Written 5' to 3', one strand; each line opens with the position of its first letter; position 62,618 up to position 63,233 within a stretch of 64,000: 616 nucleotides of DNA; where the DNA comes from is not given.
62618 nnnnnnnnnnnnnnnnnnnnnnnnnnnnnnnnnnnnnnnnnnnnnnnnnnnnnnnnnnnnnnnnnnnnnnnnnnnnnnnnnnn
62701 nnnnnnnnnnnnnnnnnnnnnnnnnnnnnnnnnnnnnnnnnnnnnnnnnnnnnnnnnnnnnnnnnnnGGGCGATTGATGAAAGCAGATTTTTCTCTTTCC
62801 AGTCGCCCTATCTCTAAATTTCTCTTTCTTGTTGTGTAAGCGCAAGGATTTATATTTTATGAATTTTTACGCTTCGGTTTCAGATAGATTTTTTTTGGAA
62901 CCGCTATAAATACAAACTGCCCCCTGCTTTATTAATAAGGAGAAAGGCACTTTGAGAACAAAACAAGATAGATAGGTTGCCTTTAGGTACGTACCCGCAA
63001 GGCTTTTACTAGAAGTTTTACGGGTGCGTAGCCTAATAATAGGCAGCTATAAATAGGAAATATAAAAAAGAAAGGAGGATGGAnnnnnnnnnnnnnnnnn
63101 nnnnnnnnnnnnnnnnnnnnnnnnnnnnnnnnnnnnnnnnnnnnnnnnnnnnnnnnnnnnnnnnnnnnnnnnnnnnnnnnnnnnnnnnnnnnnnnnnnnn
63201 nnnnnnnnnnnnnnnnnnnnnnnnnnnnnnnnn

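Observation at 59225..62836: Identical 16-mer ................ immediately after two terminators in the same locus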

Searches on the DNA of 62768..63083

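Call 64: search_rna_families(source=window, start=62768, end=63083, threshold=evalue, max_evalue=10)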
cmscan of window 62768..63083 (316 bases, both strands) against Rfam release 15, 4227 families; matches with E-value up to 10: 4.
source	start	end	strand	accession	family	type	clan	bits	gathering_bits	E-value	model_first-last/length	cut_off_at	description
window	62983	63036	+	RF04209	MIR7533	Gene; miRNA;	-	17.3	230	0.29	1-249/249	no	MIR7533 microRNA precursor family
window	62846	62926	-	RF00541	snopsi28S-2876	Gene; snRNA; snoRNA; HACA-box;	-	15.8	100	1.6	1-143/143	no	Small nucleolar RNA psi28S-2876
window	62768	62808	+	RF01194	sn2903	Gene; snRNA; snoRNA; CD-box;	CL00066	13.5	50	3.2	1-91/91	no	Small nucleolar RNA sn2903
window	62782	62849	-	RF01849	alpha_tmRNA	Gene;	CL00001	6.9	50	2.8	1-355/355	no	Alphaproteobacteria transfer-messenger RNA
